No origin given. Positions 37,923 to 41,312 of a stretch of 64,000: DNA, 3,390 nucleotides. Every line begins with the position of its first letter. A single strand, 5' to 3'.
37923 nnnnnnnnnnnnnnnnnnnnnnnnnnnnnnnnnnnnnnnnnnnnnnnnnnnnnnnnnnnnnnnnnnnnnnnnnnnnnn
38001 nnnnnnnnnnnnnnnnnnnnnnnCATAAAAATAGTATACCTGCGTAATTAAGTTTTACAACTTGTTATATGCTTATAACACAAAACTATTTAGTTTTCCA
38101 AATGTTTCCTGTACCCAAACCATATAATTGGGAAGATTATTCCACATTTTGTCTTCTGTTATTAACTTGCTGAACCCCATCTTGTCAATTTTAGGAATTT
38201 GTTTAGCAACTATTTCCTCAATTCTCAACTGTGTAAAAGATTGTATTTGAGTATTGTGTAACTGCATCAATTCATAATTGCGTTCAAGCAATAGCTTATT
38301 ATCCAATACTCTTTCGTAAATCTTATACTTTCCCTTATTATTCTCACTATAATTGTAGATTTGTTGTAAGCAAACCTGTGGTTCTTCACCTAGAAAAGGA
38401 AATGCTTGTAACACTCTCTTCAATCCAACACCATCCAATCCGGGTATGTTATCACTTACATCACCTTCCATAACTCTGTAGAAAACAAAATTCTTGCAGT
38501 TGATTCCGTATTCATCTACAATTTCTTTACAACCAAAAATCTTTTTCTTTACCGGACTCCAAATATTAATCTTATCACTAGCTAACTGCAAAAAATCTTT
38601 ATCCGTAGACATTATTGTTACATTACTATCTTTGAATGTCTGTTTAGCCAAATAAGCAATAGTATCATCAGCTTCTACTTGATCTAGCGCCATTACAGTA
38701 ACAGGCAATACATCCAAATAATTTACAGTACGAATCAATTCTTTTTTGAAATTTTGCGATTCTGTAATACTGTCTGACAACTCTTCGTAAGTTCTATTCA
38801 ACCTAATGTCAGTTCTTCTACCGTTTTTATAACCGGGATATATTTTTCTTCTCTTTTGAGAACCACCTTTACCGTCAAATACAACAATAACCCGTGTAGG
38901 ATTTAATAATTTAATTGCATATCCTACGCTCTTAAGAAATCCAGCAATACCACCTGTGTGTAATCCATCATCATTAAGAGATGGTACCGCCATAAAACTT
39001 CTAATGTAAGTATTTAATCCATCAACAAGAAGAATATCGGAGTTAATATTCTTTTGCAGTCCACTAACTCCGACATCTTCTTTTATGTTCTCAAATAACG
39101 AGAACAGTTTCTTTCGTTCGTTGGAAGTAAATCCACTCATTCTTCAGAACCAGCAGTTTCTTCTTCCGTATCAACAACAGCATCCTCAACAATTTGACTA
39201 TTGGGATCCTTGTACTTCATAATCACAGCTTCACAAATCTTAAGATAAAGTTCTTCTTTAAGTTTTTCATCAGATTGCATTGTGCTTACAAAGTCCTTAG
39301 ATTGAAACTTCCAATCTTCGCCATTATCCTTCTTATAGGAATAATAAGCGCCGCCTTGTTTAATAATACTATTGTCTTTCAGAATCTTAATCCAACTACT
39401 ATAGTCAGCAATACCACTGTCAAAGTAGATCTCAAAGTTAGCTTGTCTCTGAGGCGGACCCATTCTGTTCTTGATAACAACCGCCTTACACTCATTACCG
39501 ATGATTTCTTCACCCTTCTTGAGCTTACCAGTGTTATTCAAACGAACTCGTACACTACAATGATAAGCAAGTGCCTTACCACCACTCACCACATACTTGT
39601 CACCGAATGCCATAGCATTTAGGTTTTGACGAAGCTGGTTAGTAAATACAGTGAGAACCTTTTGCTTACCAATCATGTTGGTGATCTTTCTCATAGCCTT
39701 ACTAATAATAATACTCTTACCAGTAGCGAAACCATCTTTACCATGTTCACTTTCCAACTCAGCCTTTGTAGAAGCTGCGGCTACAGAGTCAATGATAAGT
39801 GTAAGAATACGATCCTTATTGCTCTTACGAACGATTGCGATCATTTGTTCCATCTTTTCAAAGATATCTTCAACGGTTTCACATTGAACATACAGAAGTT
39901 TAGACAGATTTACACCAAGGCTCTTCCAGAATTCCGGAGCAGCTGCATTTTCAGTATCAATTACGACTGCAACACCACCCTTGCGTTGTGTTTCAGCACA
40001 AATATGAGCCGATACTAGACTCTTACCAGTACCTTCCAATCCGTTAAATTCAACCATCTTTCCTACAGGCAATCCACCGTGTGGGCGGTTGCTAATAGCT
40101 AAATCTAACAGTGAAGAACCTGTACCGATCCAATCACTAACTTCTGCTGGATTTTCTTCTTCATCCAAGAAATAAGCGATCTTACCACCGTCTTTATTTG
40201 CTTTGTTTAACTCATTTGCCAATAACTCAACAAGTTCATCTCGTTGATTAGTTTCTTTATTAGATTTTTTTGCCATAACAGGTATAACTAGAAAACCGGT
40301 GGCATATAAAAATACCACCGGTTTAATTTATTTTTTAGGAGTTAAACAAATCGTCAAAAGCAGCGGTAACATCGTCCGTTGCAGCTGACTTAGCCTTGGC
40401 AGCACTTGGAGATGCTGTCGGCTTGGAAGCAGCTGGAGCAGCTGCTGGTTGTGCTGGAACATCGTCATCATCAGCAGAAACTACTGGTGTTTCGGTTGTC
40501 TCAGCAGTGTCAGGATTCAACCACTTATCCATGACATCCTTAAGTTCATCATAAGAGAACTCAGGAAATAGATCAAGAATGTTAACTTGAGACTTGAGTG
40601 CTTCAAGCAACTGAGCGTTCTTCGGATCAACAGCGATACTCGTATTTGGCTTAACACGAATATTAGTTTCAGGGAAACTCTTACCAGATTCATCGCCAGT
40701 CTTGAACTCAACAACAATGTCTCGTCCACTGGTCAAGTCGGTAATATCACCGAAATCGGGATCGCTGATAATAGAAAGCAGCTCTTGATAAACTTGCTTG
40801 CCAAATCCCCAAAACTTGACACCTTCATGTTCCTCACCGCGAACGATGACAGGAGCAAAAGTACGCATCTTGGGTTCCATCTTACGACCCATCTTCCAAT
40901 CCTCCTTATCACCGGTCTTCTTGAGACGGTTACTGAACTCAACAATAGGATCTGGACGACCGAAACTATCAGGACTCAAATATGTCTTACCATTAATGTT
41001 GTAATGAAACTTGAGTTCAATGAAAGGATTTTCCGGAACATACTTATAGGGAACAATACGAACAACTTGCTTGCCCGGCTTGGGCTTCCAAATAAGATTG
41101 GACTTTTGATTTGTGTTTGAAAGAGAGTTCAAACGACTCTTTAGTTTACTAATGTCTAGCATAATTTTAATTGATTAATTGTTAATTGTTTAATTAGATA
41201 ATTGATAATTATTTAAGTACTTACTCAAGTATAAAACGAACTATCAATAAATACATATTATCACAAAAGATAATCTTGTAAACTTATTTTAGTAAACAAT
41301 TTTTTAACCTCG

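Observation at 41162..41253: gp32-style translational autoregulation operator: seven AAUUA repeats at ~7.5-nt spacing in a G-free leader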

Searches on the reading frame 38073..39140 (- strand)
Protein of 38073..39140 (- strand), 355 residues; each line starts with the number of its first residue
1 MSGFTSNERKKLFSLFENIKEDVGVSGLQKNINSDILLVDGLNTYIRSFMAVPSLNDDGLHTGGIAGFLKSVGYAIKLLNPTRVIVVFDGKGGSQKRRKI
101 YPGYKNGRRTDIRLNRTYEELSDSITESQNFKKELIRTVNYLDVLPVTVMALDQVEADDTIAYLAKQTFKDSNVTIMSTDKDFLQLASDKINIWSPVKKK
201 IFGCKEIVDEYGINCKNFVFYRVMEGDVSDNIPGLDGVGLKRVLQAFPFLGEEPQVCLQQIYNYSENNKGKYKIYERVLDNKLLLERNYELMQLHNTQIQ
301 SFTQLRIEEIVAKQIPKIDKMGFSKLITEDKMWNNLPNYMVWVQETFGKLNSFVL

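Call 5: search_protein_families(library=pfam, proteins=[window:38073-39140:-])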
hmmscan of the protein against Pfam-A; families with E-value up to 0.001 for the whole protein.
window:38073-39140:- (355 aa): 2 families
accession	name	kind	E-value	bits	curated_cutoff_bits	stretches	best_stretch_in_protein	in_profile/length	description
PF02739.22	5_3_exonuc_N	-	5.3e-31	108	34.3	1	36-212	2-164/164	5'-3' exonuclease, N-terminal resolvase-like domain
PF01367.25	5_3_exonuc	-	7.8e-05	23.5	40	1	217-297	5-79/97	5'-3' exonuclease, C-terminal SAM fold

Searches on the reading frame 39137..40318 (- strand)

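Call 5: search_protein_families(library=pfam, proteins=[window:39137-40318:-])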
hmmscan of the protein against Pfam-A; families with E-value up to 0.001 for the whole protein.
window:39137-40318:- (393 aa): 3 families
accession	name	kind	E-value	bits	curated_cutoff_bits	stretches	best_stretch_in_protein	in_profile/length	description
PF00154.27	RecA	-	1.8e-52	178.9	27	1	34-303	4-261/262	recA bacterial DNA recombination protein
PF06745.19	ATPase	-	5.5e-07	29.6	26.6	1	80-232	13-167/231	KaiC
PF08423.17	Rad51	-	1.3e-06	28.3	22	1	64-271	8-216/244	Rad51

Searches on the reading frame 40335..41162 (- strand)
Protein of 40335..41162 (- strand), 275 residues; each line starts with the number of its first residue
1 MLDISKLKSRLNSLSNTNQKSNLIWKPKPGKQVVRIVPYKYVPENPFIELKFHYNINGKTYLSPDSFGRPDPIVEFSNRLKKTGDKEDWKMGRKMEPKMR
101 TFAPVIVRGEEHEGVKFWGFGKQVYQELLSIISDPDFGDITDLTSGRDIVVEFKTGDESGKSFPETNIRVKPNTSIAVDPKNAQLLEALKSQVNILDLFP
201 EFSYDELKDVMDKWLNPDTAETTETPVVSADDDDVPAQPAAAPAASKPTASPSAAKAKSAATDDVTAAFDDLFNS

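Call 5: search_protein_families(library=pfam, proteins=[window:40335-41162:-])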
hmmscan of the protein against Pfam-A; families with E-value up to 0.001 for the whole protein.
window:40335-41162:- (275 aa): 1 family
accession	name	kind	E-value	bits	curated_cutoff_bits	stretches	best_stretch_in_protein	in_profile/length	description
PF08804.16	gp32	-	2.4e-14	54.3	26.8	1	29-187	2-176/208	gp32 DNA binding protein like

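Call 6: search_dna_similar(query=window:40335-41162:-, collection=phages, mode=protein, max_rows=40)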
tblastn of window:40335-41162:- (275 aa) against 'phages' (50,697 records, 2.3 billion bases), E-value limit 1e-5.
Records with a match: 18; places in all: 18; records where one place covers at least 80% of the query: 0.
Best place of each record, by identity: <60% 18.
By first word of the organism name: Bacillus 10; Flavobacterium 4; Lysinibacillus 2; Microcystis 1; uncultured 1.
By host as written in the record: Flavobacterium sp. LMO8 4; - 3; Lysinibacillus fusiformis 2; Bacillus cereus HER1399 2; Microcystis elabens 1; Bacillus subtilis BEST7003 1; Bacillus subtilis 1; Bacillus sp. ET1 1; and 3 more.
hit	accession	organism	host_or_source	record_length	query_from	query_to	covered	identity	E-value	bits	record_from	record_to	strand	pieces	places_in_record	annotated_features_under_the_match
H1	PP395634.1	Microcystis phage Mel-JY01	Microcystis elabens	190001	18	224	75%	53.4%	2e-67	232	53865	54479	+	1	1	hypothetical protein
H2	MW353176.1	Flavobacterium phage vB_FspM_immuto_3-5A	Flavobacterium sp. LMO8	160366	23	224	73%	41.1%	2e-43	162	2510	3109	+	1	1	ssDNA binding protein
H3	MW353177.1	Flavobacterium phage vB_FspM_immuto_13-6C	Flavobacterium sp. LMO8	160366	23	224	73%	41.1%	2e-43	162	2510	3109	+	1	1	ssDNA binding protein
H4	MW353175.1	Flavobacterium phage vB_FspM_immuto_2-6A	Flavobacterium sp. LMO8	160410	23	224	73%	41.1%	2e-43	162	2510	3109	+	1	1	ssDNA binding protein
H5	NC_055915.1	Flavobacterium phage vB_FspM_immuto_2-6A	Flavobacterium sp. LMO8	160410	23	224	73%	41.1%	2e-43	162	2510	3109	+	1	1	ssDNA binding protein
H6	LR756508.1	uncultured phage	metagenomic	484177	39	218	65%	41.7%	2e-44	166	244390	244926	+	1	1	record has no annotation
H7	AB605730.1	Bacillus phage SP-10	-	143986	28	185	57%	35.5%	4e-15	81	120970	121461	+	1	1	hypothetical protein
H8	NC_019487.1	Bacillus phage SP-10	-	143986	28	185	57%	35.5%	4e-15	81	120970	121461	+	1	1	single strand DNA binding protein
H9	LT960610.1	Bacillus phage SBSphiC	Bacillus subtilis BEST7003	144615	28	185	57%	35.5%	4e-15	81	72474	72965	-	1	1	record has no annotation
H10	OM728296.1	Bacillus phage vB_BsuM-Goe26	Bacillus subtilis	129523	28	185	57%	34.9%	2e-15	82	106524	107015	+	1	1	hypothetical protein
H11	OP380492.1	Bacillus phage Nachito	Bacillus sp. ET1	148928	25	212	68%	26.1%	5e-11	69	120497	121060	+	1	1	ssDNA binding protein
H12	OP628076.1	Lysinibacillus phage vB_LfM_LysYB2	Lysinibacillus fusiformis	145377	25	179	56%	30.6%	1e-16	85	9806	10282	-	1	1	DNA binding protein like protein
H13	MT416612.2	Bacillus phage YungSlug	Bacillus thuringiensis kurstaki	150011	25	156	48%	34.5%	2e-10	67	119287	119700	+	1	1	DNA binding protein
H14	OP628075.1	Lysinibacillus phage vB_LfM_LysYB1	Lysinibacillus fusiformis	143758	25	151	46%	33.6%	4e-16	84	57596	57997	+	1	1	DNA binding protein like protein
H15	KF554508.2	Bacillus phage CP-51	Bacillus cereus HER1399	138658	28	151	45%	28.3%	7e-6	53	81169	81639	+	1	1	hypothetical protein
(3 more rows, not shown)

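Call 8: get_annotated_region(hit=H1, flank=3000)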
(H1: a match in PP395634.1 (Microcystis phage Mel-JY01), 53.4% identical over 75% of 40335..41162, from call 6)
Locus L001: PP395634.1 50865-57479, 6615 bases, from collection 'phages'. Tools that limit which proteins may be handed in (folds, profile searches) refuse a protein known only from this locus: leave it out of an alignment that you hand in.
description: Microcystis phage Mel-JY01, complete genome.
organism: Microcystis phage Mel-JY01 (NCBI taxid 3126653)
taxonomy: Viruses; Duplodnaviria; Heunggongvirae; Uroviricota; Caudoviricetes
host: Microcystis elabens; source: -; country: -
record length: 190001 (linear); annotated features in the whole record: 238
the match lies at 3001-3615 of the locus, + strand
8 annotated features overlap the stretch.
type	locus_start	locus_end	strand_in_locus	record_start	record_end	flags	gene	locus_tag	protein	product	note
CDS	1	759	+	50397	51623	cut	-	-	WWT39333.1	hypothetical protein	-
CDS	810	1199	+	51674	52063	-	-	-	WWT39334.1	hypothetical protein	-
CDS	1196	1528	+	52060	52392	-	-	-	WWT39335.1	hypothetical protein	-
CDS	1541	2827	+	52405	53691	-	-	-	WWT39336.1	hypothetical protein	-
CDS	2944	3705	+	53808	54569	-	-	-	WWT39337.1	hypothetical protein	-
CDS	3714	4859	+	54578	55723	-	-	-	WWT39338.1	RecA RecA/RadA recombinase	-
CDS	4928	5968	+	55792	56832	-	-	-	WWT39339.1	DNA polymerase I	TIGR00593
CDS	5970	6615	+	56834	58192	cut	-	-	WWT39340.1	helicase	41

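Call 9: get_annotated_region(hit=H2, flank=2500)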
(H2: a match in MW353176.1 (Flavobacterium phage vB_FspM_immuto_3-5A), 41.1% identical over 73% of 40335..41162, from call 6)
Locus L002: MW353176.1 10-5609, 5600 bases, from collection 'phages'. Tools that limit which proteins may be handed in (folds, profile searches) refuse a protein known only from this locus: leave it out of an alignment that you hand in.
description: Flavobacterium phage vB_FspM_immuto_3-5A, complete genome.
organism: Flavobacterium phage vB_FspM_immuto_3-5A (NCBI taxid 2801478)
taxonomy: Viruses; Duplodnaviria; Heunggongvirae; Uroviricota; Caudoviricetes; Immutovirus
host: Flavobacterium sp. LMO8; source: Baltic Sea mesocosm; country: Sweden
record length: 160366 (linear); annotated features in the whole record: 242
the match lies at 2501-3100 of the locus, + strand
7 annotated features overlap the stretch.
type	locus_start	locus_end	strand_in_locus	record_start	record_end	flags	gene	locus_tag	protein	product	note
CDS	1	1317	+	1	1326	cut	-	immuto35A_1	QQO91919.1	DNA polymerase family A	-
CDS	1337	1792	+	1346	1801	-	-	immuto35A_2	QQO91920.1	hypothetical protein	-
CDS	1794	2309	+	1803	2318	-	-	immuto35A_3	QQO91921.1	hypothetical protein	-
CDS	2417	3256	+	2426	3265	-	-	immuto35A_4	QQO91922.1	ssDNA binding protein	-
CDS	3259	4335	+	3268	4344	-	-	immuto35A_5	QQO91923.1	recombinase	RecA/RadA recombinase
CDS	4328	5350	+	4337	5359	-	-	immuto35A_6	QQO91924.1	5'-3' exonuclease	5'-3' exonuclease, N-terminal resolvase-like domain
CDS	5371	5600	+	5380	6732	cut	-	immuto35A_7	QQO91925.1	replicative DNA helicase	Replicative DNA helicase, DnaB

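Call 10: find_related_loci(query=window:40335-41162:-, collection=viral_contigs, flank=3000)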
Query window:40335-41162:- (275 aa) in viral_contigs; peptide patterns used: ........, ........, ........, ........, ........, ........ (x = any residue, [..] = any of these).
599 stretches matched a pattern (row limit reached: there are more); 598 encode a relative of the query (tblastn E <= 1e-3); the best 80 are kept; 80 distinct loci.
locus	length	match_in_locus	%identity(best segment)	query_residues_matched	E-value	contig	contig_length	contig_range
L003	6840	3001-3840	89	1-275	3e-164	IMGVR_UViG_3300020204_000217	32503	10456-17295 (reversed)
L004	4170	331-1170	89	1-275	1e-166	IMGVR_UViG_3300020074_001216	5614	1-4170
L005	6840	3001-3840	89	1-275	3e-164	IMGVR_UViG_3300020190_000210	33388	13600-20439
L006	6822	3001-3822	87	2-275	3e-158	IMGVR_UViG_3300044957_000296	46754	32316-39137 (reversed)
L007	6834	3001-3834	80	2-275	2e-152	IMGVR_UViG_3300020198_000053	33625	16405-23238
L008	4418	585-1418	80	2-275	7e-154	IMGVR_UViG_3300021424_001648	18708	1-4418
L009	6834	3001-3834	80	2-275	2e-152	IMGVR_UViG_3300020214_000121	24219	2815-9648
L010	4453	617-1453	82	2-275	6e-154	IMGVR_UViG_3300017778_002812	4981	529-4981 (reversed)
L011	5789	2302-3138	82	2-275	9e-153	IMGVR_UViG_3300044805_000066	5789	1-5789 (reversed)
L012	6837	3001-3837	83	2-275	4e-151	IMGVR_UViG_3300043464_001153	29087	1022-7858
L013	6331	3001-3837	83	2-275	3e-151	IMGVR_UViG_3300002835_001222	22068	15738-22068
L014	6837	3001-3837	81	2-275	4e-151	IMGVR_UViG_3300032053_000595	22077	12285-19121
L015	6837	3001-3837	83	2-275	4e-151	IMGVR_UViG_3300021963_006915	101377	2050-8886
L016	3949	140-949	82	2-275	2e-152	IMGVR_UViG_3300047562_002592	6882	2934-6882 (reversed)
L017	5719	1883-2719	83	2-275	4e-151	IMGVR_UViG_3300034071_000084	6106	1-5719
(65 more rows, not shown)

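Call 38: get_annotated_region(hit=H6, flank=1500)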
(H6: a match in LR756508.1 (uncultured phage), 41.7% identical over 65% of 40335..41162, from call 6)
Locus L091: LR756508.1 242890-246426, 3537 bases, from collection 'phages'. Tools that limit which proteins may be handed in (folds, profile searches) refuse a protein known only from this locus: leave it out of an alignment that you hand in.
description: uncultured phage genome assembly, chromosome: 1.
organism: uncultured phage (NCBI taxid 278008)
taxonomy: Viruses; environmental samples
host: -; source: metagenomic; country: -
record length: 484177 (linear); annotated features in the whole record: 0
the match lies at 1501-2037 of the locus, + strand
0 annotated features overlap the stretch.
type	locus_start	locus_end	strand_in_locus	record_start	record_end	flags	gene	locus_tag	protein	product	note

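Call 39: find_related_loci(query=L001:2944-3705:+, collection=viral_contigs, flank=1500)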
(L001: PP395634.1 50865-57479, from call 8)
Query L001:2944-3705:+ (253 aa) in viral_contigs; peptide patterns used: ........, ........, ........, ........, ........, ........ (x = any residue, [..] = any of these).
600 stretches matched a pattern (row limit reached: there are more); 599 encode a relative of the query (tblastn E <= 1e-3); the best 80 are kept; 80 distinct loci.
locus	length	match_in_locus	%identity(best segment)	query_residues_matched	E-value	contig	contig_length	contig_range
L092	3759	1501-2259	60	1-251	3e-105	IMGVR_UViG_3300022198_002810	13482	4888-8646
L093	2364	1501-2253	60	1-251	8e-105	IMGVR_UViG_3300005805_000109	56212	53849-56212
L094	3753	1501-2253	57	1-251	6e-101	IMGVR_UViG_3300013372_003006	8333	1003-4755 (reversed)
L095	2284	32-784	57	1-251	1e-99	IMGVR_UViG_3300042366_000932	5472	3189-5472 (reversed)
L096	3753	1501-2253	57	1-251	4e-98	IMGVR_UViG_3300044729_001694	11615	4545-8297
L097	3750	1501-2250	56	1-251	6e-96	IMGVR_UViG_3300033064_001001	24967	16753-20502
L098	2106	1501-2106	66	1-203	6e-96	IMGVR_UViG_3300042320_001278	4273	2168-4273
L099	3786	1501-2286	52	1-252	6e-94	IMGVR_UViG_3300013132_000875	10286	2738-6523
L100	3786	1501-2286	52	1-252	3e-93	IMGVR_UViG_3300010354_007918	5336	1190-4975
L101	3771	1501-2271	53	1-251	6e-93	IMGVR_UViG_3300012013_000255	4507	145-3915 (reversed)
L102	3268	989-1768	54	1-252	7e-93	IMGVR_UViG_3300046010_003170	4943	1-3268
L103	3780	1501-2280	54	1-252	3e-92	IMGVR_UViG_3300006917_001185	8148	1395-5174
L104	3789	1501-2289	52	1-251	3e-92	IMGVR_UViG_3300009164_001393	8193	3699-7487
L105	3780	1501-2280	53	1-251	7e-93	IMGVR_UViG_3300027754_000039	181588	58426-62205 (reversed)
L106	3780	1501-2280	51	1-252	4e-91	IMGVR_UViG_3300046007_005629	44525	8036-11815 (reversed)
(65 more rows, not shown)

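Call 47: search_solved_structures(query=window:40335-41162:-, max_evalue=1, show_alignments=1)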
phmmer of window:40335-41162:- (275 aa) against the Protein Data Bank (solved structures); distinct sequences matched with E-value up to 1: 0.

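Call 60: predict_structure(alignment_id=A4)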
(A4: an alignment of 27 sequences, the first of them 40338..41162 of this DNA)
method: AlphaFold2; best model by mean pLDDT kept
length: 275 residues; sequences in the alignment: 27
mean_pLDDT: 74.6   pTM: 0.65
mean pLDDT of the five models: 74.6, 73.0, 66.3, 65.5, 64.3
residues with pLDDT >= 90: 62; 70-90: 132; 50-70: 31; < 50: 50
segments of 3 or more residues with pLDDT < 50: 6-8, 222-260
pLDDT, mean of each block of 10 residues (from residue 1): 50 55 84 91 89 86 91 91 88 89 88 82 89 81 87 87 87 81 82 87 88 78 40 35 37 33 53 49
secondary structure, 60 per line:
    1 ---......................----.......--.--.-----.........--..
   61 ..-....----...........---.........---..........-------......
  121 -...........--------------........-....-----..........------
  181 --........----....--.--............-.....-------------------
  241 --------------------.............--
elements in order: H4-23 E30-36 E48-56 E59-62 H64-67 H72-82 H86-94 E98-107 E115-120 H122-132 E147-154 H156-159 E165-174 H183-190 H195-198 H204-215 H217-221 H261-273

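Call 62: fold_search(model_id=the predicted structure, library=pdb)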
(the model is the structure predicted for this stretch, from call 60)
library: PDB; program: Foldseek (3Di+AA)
matches with E <= 10: 500; with E <= 0.001: 6
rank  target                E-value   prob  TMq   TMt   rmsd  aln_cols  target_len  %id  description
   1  2a1k_B                2.2e-10  1.00  0.50  0.62   4.7       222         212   19  RB69 single-stranded DNA binding protein core domain (released 2006-05-09)
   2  2a1k_A                2.7e-10  1.00  0.52  0.65   4.5       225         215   19  RB69 single-stranded DNA binding protein core domain (released 2006-05-09)
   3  1gpc                  4.6e-10  1.00  0.55  0.67   4.1       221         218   19  CORE GP32, DNA-BINDING PROTEIN (released 1995-10-15)
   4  8gme_A                3.5e-09  1.00  0.54  0.59   4.2       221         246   20  Crystal structure of the gp32-Dda-dT17 complex (released 2023-06-28)
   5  8gme_B                1.2e-07  1.00  0.53  0.61   4.2       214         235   18  Crystal structure of the gp32-Dda-dT17 complex (released 2023-06-28)
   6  2atq_B                6.6e-07  1.00  0.52  0.66   5.0       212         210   18  RB69 single-stranded DNA binding protein-DNA polymerase fusion (released 2006-05-09)
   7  8s4s_B                3.9e-02  0.30  0.17  0.28  11.2       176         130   11  PrgE from plasmid pCF10 (released 2024-05-29)
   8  1mje_A                4.4e-02  0.69  0.26  0.13  10.4       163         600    8  STRUCTURE OF A BRCA2-DSS1-SSDNA COMPLEX (released 2002-09-27)
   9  5t0c_AZ               1.1e-01  0.06  0.13  0.13  23.2       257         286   11  Structural basis for dynamic regulation of the human 26S proteasome (released 2016-10-19)
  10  9teh_I                1.3e-01  0.47  0.25  0.30   8.2       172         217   13  PhiC31 excisive synapse; attL x attL with an integraseS12A-RDF protein fusion (released 2026-02-11)
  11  8s4t_A                1.4e-01  0.16  0.17  0.27  13.0       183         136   11  DNA bound structure of PrgE from plasmid pCF10 (released 2024-05-29)
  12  9k9u_C                1.5e-01  0.09  0.12  0.09  17.4       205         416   12  MPXV DNA polymerase complex in editing state 1 (released 2025-02-26)
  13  6lqi_A                1.9e-01  0.03  0.10  0.04  27.2       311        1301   11  Cryo-EM structure of the mouse Piezo1 isoform Piezo1.1 (released 2020-03-04)
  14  8k8s_C                2.3e-01  0.04  0.11  0.08  22.3       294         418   13  F8-A22-E4 complex of MPXV in complex with DNA and Ara-CTP (released 2024-06-05)
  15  6zxg_j                2.5e-01  0.05  0.10  0.16  14.4       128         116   14  Cryo-EM structure of a late human pre-40S ribosomal subunit - State H1 (released 2020-12-02)
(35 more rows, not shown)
